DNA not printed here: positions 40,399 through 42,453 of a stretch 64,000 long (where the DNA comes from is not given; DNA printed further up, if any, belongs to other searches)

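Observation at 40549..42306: [NiFe]-hydrogenase large subunit fused in frame to its own maturation endopeptidase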

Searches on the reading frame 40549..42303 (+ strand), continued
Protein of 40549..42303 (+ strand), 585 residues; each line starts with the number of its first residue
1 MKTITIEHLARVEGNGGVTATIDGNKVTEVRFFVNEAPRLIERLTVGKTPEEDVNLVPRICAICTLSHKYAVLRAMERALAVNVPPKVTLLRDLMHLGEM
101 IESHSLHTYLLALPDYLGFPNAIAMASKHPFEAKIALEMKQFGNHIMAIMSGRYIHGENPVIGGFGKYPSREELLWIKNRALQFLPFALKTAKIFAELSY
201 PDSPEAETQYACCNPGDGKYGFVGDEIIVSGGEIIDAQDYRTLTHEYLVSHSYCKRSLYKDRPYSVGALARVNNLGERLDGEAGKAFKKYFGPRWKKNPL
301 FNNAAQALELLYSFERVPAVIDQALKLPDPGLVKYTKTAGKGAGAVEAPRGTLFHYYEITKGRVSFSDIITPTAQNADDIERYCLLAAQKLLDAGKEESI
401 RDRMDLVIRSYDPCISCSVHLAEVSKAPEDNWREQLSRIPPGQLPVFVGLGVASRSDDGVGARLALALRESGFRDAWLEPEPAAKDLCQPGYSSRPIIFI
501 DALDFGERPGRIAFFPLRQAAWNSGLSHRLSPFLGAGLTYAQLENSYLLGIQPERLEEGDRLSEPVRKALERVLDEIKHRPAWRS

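Call 34: search_solved_structures(query=window:40549-42303:+, max_evalue=0.01, show_alignments=1)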
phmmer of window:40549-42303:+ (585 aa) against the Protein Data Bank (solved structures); distinct sequences matched with E-value up to 0.01: 70 (the best 60 are shown).
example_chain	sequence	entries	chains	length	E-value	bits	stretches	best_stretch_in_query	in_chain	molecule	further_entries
5yxy_A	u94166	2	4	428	1.6e-94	321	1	4-423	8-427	Cytosolic NiFe-hydrogenase, alpha subunit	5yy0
9nez_D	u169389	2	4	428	1.8e-94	320.8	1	4-422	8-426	Sulfhydrogenase 1 subunit alpha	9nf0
9e15_B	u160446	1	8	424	1e-93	318.3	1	4-420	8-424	Sulfhydrogenase 1 subunit alpha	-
9e1j_B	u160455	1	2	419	1.1e-93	318.3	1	4-420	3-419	Sulfhydrogenase 1 subunit alpha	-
5odc_F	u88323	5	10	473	2.6e-48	168.5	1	3-422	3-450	Methyl-viologen reducing hydrogenase subunit A | Methyl-viologen reducing hydrogenase, subunit A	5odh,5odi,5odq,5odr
9sfi_g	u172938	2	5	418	1.4e-46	162.7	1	3-389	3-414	Coenzyme F420-reducing hydrogenase, alpha subunit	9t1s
7t2r_D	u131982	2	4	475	1.4e-44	156.1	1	5-421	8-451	NiFe hydrogenase large subunit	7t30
5xf9_D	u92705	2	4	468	3.4e-40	141.6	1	3-420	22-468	NAD-reducing hydrogenase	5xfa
9sw2_F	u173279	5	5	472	9.1e-35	123.7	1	3-422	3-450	F420-non-reducing hydrogenase subunit A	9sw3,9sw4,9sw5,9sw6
6qgt_A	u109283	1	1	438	7.8e-26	94.2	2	2-165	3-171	F420-reducing hydrogenase, subunit alpha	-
6qgr_A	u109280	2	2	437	8e-26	94.2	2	2-165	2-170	Coenzyme F420 hydrogenase subunit alpha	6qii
1cc1_L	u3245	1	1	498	6.8e-25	91.1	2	250-420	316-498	HYDROGENASE (LARGE SUBUNIT)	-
5jsu_B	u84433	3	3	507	2.2e-24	89.4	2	3-178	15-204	Periplasmic [NiFeSe] hydrogenase, large subunit, selenocysteine-containing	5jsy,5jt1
4kl8_L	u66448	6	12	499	5.8e-24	88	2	4-123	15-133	Nickel-dependent hydrogenase large subunit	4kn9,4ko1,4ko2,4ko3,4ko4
3zfs_A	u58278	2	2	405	1.8e-23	86.4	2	4-166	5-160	F420-REDUCING HYDROGENASE, SUBUNIT ALPHA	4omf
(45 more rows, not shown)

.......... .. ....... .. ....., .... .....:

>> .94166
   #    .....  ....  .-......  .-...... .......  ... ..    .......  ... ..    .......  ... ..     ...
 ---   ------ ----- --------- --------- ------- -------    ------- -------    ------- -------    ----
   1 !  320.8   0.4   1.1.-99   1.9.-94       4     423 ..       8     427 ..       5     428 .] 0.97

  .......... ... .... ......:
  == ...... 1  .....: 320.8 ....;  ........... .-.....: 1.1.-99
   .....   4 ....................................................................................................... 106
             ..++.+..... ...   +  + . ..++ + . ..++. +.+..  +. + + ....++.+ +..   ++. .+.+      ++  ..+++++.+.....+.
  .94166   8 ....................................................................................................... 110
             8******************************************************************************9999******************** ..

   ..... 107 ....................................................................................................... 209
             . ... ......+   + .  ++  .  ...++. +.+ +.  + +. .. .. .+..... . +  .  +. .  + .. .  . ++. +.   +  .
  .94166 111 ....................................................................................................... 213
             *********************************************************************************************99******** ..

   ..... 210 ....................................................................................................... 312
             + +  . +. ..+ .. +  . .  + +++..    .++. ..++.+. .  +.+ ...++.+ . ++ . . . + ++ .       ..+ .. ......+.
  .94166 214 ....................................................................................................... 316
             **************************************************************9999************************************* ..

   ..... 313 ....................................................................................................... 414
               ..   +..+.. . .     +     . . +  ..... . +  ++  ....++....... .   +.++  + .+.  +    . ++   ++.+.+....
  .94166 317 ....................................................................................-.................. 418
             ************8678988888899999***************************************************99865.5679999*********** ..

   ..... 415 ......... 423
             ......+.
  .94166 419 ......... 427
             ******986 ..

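Call 42: find_encoding_contigs(protein=P0123, flank=6000, max_places=3)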
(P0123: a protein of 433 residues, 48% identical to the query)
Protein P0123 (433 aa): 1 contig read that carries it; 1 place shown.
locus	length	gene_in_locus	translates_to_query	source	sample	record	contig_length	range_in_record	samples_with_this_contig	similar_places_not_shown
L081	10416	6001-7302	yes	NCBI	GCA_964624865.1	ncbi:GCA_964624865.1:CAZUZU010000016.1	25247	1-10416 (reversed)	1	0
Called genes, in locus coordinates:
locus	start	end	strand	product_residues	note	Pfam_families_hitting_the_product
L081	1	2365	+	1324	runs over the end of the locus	-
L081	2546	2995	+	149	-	PF03551:PadR, PF03965:Penicillinase_R (weak)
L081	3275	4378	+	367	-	PF13183:Fer4_8 (faint), PF13187:Fer4_9 (faint), PF25160:LdpA_Fe-S-bd (faint), PF00037:Fer4 (faint), PF12797:Fer4_2 (faint), PF13237:Fer4_10 (faint), PF17179:Fer4_22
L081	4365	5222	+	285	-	PF00970:FAD_binding_6, PF00175:NAD_binding_1, PF10418:DHODB_Fe-S_bind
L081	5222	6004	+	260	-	PF01058:Oxidored_q6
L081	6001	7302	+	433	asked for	PF27537:HoxH (weak), PF00374:NiFeSe_Hases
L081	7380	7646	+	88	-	-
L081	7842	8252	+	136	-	PF01814:Hemerythrin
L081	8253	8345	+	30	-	-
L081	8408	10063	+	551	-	PF01558:POR, PF01855:POR_N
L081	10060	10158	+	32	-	-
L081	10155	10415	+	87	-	?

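Call 44: fold_search(model_id=the predicted structure, library=pdb)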
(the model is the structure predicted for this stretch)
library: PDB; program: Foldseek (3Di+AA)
matches with E <= 10: 742; with E <= 0.001: 177
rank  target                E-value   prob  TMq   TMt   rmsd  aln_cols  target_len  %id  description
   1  9nf0_H                2.8e-30  1.00  0.65  0.88   3.6       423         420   39  Structure of the NADPH-bound Pyrococcus furiosus SHI complex (released 2025-07-09)
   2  9nez_D                4.2e-29  1.00  0.64  0.88   3.7       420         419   40  Structure of the Pyrococcus furiosus SHI complex (released 2025-07-09)
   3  9e15_L                8.3e-29  1.00  0.63  0.86   3.8       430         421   39  Alpha-Delta heterodimeric form of soluble hydrogenase I from Pyrococcus furiosus. Data processed and model refined in  (released 2025-07-16)
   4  5yxy_C                1.2e-20  1.00  0.58  0.81   4.4       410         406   33  Crystal structure of the HyhL-HypA complex (form I) (released 2018-06-20)
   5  5xf9_D                2.0e-20  1.00  0.60  0.75   4.7       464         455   27  Crystal structure of NAD+-reducing [NiFe]-hydrogenase in the air-oxidized state (released 2017-08-23)
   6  5odc_F                3.3e-20  1.00  0.61  0.78   4.5       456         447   25  Heterodisulfide reductase / [NiFe]-hydrogenase complex from Methanothermococcus thermolithotrophicus at 2.3 A resoluti (released 2017-08-30)
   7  5xf9_H                4.3e-20  1.00  0.60  0.75   4.7       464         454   27  Crystal structure of NAD+-reducing [NiFe]-hydrogenase in the air-oxidized state (released 2017-08-23)
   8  5yxy_A                2.2e-19  1.00  0.56  0.79   4.4       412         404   35  Crystal structure of the HyhL-HypA complex (form I) (released 2018-06-20)
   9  5yy0_A                3.4e-19  1.00  0.56  0.79   4.7       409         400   33  Crystal structure of the HyhL-HypA complex (form II) (released 2018-06-20)
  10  7t2r_D                4.4e-19  1.00  0.56  0.72   5.7       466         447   27  Structure of electron bifurcating Ni-Fe hydrogenase complex HydABCSL in FMN-free apo state (released 2022-03-16)
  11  5xfa_H                1.0e-18  1.00  0.58  0.73   5.0       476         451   24  Crystal structure of NAD+-reducing [NiFe]-hydrogenase in the H2-reduced state (released 2017-08-23)
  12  5xfa_D                1.1e-18  1.00  0.58  0.74   4.9       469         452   26  Crystal structure of NAD+-reducing [NiFe]-hydrogenase in the H2-reduced state (released 2017-08-23)
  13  5yxy_B                1.3e-17  1.00  0.53  0.76   5.1       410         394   34  Crystal structure of the HyhL-HypA complex (form I) (released 2018-06-20)
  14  4kl8_L                5.4e-16  1.00  0.50  0.59   7.2       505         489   21  High-resolution structure of anaerobically purified Dm. baculatum [NiFeSe]-hydrogenase after crystallization under air (released 2013-07-10)
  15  3ze7_B                7.1e-16  1.00  0.50  0.59   7.1       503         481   20  3D structure of the Ni-Fe-Se hydrogenase from D. vulgaris Hildenborough in the reduced state at 1.95 Angstroms (released 2013-06-12)
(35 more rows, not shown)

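Call 55: search_protein_families(library=pfam, proteins=[P0146, P0257, P0169, P0260, P0270, P0122], max_evalue=0.1)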
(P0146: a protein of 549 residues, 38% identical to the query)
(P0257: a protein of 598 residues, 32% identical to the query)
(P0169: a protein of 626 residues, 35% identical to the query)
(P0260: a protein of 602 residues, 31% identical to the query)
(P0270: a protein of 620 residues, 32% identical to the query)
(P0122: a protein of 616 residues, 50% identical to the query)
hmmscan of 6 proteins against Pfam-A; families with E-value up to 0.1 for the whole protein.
P0146 (549 aa): 2 families
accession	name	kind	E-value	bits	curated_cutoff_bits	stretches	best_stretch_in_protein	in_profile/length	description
PF00374.24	NiFeSe_Hases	-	1.6e-33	116.9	25.8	2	40-130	1-91/508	Nickel-dependent hydrogenase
PF02663.19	FmdE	-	1.1e-05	26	22.9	1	434-543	2-132/133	FmdE, Molybdenum formylmethanofuran dehydrogenase operon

P0257 (598 aa): 2 families
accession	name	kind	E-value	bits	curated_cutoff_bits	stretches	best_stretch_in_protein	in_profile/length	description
PF00374.24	NiFeSe_Hases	-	2e-25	90.2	25.8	2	43-126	1-84/508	Nickel-dependent hydrogenase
PF01750.23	HycI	-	0.0086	16.4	23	1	508-577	40-111/130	Hydrogenase maturation protease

P0169 (626 aa): 1 family
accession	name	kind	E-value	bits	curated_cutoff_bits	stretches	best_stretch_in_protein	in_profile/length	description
PF00374.24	NiFeSe_Hases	-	1.8e-23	83.7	25.8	2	44-129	1-86/508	Nickel-dependent hydrogenase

P0260 (602 aa): 2 families
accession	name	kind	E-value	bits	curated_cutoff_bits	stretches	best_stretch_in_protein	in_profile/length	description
PF00374.24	NiFeSe_Hases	-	5.5e-27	95.3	25.8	2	44-131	1-88/508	Nickel-dependent hydrogenase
PF01750.23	HycI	-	1.5e-08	35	23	1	500-575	26-103/130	Hydrogenase maturation protease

P0270 (620 aa): 2 families
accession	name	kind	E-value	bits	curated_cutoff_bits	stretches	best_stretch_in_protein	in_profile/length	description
PF00374.24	NiFeSe_Hases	-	4.5e-22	79.1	25.8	2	43-133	1-91/508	Nickel-dependent hydrogenase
PF01750.23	HycI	-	1.5e-07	31.7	23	1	517-610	34-129/130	Hydrogenase maturation protease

P0122 (616 aa): 2 families
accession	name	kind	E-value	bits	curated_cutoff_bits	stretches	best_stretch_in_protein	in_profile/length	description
PF00374.24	NiFeSe_Hases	-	4.2e-29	102.3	25.8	2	38-122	1-85/508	Nickel-dependent hydrogenase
PF01750.23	HycI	-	8.7e-06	26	23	1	528-609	35-124/130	Hydrogenase maturation protease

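Call 60: find_homologous_proteins(query=P0270, max_evalue=1e-20)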
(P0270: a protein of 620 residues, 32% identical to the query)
Query P0270 (620 aa): 8000 proteins with E <= 1e-20 among 8000 candidates; the best 120 are listed.
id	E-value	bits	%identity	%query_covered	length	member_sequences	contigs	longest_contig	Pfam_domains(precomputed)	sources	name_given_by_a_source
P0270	0.0e+0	1375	100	100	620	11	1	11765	PF00374.25,PF01750.24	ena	-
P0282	0.0e+0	1225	89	100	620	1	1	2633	PF00374.25,PF01750.24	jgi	jgi:hydrogenase maturation protease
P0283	0.0e+0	1173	86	100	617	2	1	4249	PF00374.25,PF01750.24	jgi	jgi:hydrogenase maturation protease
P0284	0.0e+0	1165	86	100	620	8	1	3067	PF00374.25,PF01750.24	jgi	jgi:hydrogenase maturation protease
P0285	0.0e+0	1077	81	100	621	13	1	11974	PF00374.25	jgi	jgi:hydrogenase maturation protease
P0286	0.0e+0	1076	81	100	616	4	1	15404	PF00374.25,PF01750.24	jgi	jgi:hydrogenase maturation protease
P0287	0.0e+0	1029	78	100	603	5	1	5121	PF00374.25,PF01750.24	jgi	jgi:sulfhydrogenase subunit alpha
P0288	0.0e+0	1016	77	100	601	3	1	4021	PF00374.25,PF01750.24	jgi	jgi:hydrogenase maturation protease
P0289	1.4e-297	1007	77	95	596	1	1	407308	PF00374.25,PF01750.24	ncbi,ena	-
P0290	2.1e-286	970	74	100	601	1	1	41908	PF00374.25,PF01750.24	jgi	jgi:hydrogenase maturation protease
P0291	5.0e-209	714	91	58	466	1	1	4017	PF00374.25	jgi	jgi:coenzyme F420-reducing hydrogenase alpha subunit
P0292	4.0e-198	678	58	99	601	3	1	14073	PF00374.25,PF01750.24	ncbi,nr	ncbi:MAG: hydrogenase maturation protease [Actinobacteria bacterium]|nr:hydrogenase maturation prote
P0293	2.4e-195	669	57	96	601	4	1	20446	PF00374.25,PF01750.24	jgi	jgi:hydrogenase maturation protease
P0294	4.2e-195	668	57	96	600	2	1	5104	PF00374.25,PF01750.24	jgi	jgi:hydrogenase maturation protease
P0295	6.5e-195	668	57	96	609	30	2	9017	PF00374.25,PF01750.24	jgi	jgi:hydrogenase maturation protease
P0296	1.3e-194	667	57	96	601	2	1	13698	PF00374.25,PF01750.24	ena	-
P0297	4.0e-194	665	57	98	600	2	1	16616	PF00374.25,PF01750.24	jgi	jgi:sulfhydrogenase subunit alpha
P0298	2.3e-193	662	57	96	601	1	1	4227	PF00374.25,PF01750.24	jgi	jgi:sulfhydrogenase subunit alpha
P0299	1.0e-192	660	57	96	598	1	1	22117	PF00374.25,PF01750.24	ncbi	-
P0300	2.4e-192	659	56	98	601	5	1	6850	PF00374.25,PF01750.24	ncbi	-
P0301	3.1e-192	659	57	96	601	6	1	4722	PF00374.25,PF01750.24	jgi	jgi:sulfhydrogenase subunit alpha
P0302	1.1e-191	657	57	96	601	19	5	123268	PF00374.25,PF01750.24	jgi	jgi:sulfhydrogenase subunit alpha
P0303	1.2e-191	657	55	96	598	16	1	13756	PF00374.25,PF01750.24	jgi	jgi:sulfhydrogenase subunit alpha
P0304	1.9e-190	653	56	96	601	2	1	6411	PF00374.25,PF01750.24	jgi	jgi:sulfhydrogenase subunit alpha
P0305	2.2e-190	653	56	96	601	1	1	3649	PF00374.25,PF01750.24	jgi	jgi:sulfhydrogenase subunit alpha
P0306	2.8e-190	652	57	98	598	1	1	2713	PF00374.25,PF01750.24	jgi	jgi:sulfhydrogenase subunit alpha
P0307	8.0e-190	651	56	98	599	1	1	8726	PF00374.25,PF01750.24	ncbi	-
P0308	1.6e-188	646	56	96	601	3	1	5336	PF00374.25,PF01750.24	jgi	jgi:sulfhydrogenase subunit alpha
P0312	3.9e-186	639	56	96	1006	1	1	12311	PF00871.24,PF00374.25,PF01750.24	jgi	jgi:sulfhydrogenase subunit alpha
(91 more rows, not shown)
